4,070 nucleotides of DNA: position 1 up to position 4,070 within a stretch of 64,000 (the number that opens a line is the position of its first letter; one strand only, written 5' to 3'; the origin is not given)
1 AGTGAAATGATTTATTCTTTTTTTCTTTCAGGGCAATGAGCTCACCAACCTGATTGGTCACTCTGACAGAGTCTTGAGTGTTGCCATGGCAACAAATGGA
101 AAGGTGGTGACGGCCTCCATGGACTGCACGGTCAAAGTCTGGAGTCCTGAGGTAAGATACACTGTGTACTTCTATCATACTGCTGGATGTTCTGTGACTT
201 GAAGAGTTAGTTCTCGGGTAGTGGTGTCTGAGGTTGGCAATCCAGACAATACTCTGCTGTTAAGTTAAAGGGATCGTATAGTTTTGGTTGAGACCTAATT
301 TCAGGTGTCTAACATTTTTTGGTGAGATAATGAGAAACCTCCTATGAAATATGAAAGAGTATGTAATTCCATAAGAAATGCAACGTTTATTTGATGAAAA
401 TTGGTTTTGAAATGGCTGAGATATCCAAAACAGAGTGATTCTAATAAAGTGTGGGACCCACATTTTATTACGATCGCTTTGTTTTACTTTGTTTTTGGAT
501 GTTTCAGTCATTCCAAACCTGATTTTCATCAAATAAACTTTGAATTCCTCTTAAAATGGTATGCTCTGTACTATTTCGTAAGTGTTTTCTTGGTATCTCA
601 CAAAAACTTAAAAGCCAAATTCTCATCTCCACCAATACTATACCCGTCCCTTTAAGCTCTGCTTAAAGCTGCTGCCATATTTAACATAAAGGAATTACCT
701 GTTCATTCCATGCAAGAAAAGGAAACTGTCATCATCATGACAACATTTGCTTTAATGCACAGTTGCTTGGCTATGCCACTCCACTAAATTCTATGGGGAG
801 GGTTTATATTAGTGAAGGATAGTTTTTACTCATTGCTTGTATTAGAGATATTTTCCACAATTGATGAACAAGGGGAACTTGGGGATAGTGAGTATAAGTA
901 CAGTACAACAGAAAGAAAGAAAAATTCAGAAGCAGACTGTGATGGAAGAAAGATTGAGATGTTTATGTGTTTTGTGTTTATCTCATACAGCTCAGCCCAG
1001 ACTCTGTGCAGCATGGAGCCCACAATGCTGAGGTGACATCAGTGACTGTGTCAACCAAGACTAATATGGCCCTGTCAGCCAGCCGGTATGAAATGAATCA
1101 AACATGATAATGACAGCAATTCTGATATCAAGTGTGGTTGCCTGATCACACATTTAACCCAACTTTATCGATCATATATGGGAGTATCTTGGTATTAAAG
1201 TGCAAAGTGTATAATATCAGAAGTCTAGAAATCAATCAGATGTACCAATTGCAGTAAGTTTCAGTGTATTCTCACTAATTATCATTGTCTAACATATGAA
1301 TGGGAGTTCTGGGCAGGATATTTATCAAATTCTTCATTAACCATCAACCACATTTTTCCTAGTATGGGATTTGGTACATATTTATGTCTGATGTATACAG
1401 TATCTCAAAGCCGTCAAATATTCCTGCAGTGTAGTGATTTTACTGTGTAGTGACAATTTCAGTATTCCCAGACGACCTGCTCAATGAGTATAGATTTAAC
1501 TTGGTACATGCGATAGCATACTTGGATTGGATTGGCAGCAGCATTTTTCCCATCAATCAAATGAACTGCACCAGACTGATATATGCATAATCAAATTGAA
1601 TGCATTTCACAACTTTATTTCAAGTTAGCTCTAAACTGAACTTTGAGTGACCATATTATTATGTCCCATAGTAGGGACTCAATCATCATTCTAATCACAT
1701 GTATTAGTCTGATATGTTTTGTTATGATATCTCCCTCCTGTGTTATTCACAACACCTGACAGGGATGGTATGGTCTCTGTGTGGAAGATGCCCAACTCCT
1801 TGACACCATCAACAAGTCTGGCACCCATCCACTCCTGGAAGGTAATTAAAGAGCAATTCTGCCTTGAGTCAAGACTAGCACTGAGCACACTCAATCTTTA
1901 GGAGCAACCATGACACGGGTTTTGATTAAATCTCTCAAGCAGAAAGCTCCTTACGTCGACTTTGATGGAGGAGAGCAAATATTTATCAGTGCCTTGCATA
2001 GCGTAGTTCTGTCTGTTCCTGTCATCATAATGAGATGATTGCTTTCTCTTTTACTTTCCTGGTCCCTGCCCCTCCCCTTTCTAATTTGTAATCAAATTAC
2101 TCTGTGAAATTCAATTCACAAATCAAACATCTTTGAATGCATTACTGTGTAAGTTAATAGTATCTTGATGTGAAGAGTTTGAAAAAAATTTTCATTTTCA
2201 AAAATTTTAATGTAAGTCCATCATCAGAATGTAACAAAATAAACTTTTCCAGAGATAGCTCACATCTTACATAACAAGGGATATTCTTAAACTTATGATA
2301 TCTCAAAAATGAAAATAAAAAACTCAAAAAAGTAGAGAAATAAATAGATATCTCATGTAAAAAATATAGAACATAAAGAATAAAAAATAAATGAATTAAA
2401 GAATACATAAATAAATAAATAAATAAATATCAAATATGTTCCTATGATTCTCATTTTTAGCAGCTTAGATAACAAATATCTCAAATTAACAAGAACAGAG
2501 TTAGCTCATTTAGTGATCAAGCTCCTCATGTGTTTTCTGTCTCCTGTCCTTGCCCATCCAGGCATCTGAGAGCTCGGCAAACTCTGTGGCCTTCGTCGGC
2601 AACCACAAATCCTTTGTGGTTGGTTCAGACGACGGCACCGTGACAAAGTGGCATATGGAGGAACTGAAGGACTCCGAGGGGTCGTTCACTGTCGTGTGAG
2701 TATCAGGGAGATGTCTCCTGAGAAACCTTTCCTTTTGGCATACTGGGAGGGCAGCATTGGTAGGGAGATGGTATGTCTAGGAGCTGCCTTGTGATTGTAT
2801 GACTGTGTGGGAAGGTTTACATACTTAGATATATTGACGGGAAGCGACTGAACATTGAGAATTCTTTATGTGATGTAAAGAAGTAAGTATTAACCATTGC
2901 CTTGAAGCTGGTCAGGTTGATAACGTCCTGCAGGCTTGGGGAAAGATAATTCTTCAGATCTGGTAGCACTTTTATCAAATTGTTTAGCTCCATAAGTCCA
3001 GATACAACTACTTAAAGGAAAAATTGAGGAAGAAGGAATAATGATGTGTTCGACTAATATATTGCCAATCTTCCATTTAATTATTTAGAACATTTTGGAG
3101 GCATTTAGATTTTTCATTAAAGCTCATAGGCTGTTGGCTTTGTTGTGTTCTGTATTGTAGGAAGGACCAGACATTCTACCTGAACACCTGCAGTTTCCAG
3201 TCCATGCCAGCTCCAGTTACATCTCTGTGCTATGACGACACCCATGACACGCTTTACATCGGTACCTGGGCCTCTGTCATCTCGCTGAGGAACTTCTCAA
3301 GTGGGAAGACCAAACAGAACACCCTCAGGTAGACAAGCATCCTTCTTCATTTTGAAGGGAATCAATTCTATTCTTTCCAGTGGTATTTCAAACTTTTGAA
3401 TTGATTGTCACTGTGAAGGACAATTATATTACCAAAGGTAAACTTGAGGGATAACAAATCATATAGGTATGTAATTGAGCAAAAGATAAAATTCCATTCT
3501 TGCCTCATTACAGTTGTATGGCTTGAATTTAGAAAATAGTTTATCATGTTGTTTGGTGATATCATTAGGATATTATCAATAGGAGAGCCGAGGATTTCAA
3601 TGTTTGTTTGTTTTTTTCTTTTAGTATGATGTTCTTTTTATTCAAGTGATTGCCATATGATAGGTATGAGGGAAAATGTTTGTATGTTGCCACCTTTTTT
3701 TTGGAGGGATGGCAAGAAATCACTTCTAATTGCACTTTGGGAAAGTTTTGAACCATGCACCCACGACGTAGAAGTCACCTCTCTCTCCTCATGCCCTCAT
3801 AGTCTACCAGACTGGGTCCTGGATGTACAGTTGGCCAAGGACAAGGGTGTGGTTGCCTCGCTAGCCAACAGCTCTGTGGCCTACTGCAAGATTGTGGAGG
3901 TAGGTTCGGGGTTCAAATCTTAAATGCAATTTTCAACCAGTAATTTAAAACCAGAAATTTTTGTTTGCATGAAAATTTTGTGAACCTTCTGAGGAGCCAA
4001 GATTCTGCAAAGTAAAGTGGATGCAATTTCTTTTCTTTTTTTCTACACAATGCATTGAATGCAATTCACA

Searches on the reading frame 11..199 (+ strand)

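Call 51: search_protein_families(library=pfam, proteins=[window:11-199:+], max_evalue=1)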
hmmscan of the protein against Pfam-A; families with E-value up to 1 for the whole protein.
seq(63 aa): 16 families
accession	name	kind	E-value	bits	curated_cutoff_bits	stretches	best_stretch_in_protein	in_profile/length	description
PF00400.38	WD40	-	2e-08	34.8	27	1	9-45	2-39/39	WD domain, G-beta repeat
PF25173.1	Beta-prop_WDR3_1st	-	1.6e-05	25.1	154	1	7-47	102-143/184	WDR3 first beta-propeller domain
PF24817.1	WD40_WDHD1_1st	-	1.9e-05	24.4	109.9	1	8-47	118-158/291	WDHD1 first WD40 domain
PF24814.1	WD40_Prp19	-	2.3e-05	24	320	1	9-57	40-89/281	Prp19 WD40 domain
PF25048.1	Beta-prop_TEP1_C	-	2.7e-05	24.5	32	1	17-50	1-33/73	TEP-1 C-terminal beta-propeller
PF25174.1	Beta-prop_THOC3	-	0.00015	21.3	305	1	11-47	39-77/272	THOC3 beta-propeller domain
PF24807.1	WD40_CDC20-Fz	-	0.00057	19.7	200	1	9-44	256-292/292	CDC20/Fizzy WD40 domain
PF25168.1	Beta-prop_WDR36-Utp21_2nd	-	0.00074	19.4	84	1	13-45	235-268/335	WDR36/Utp21 second beta-propeller domain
PF25047.1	Beta-prop_TEP1_2nd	-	0.0028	17.3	89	1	7-46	166-204/255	TEP-1 second beta-propeller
PF20426.4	NBCH_WD40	-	0.0035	16.7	50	1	7-45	113-152/350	Neurobeachin beta propeller domain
PF25172.1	Beta-prop_WDR3_2nd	-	0.0054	16.4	140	1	10-45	251-287/293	WDR3 second beta-propeller domain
PF24805.1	EIF3I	-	0.0086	15.7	200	1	3-47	37-82/324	EIF3I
PF23381.1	Beta-prop_IFT122_1st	-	0.01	15.2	28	1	8-56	42-91/350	IFT122 first beta-propeller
PF24782.2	WD40_MABP1-WDR62_2nd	-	0.012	15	290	1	2-44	296-339/341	MABP1/WDR62 second WD40 domain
PF23760.1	Beta-prop_DCAF12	-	0.052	12.9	27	1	14-45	108-139/381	DDB1- and CUL4-associated factor 12 beta propeller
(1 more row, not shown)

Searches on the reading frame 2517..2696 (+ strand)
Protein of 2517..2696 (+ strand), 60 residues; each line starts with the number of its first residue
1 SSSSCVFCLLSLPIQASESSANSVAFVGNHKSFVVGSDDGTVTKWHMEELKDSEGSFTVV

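Call 51: search_protein_families(library=pfam, proteins=[window:2517-2696:+], max_evalue=1)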
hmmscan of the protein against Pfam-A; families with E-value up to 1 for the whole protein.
seq(60 aa): 9 families
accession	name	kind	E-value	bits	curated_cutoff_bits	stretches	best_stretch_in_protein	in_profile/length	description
PF00400.38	WD40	-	0.0015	19.4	27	1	16-45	9-38/39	WD domain, G-beta repeat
PF25174.1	Beta-prop_THOC3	-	0.0026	17.3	305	1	14-51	167-204/272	THOC3 beta-propeller domain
PF25172.1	Beta-prop_WDR3_2nd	-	0.011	15.4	140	1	14-54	76-116/293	WDR3 second beta-propeller domain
PF25173.1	Beta-prop_WDR3_1st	-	0.035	14.2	154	1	15-49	26-60/184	WDR3 first beta-propeller domain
PF24796.1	WDR55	-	0.042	13.3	200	1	17-57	178-218/296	WDR55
PF24814.1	WD40_Prp19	-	0.063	12.7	320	1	16-49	47-80/281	Prp19 WD40 domain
PF25391.1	WD40_Gbeta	-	0.071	12.5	150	1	16-45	224-253/340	G protein beta WD-40 repeat protein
PF24805.1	EIF3I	-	0.082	12.5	200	1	13-51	141-179/324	EIF3I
PF24817.1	WD40_WDHD1_1st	-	0.083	12.5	109.9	1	16-51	126-161/291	WDHD1 first WD40 domain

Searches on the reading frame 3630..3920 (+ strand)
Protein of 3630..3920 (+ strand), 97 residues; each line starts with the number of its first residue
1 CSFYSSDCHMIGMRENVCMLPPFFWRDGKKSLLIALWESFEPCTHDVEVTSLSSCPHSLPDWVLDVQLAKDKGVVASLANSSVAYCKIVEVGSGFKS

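Call 51: search_protein_families(library=pfam, proteins=[window:3630-3920:+], max_evalue=1)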
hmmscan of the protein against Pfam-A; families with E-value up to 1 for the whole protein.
seq(97 aa): 1 family
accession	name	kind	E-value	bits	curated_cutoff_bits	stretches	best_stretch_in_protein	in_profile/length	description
PF21172.3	CueP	-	0.14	12.3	27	1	40-75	50-85/138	Periplasmic copper-binding protein CueP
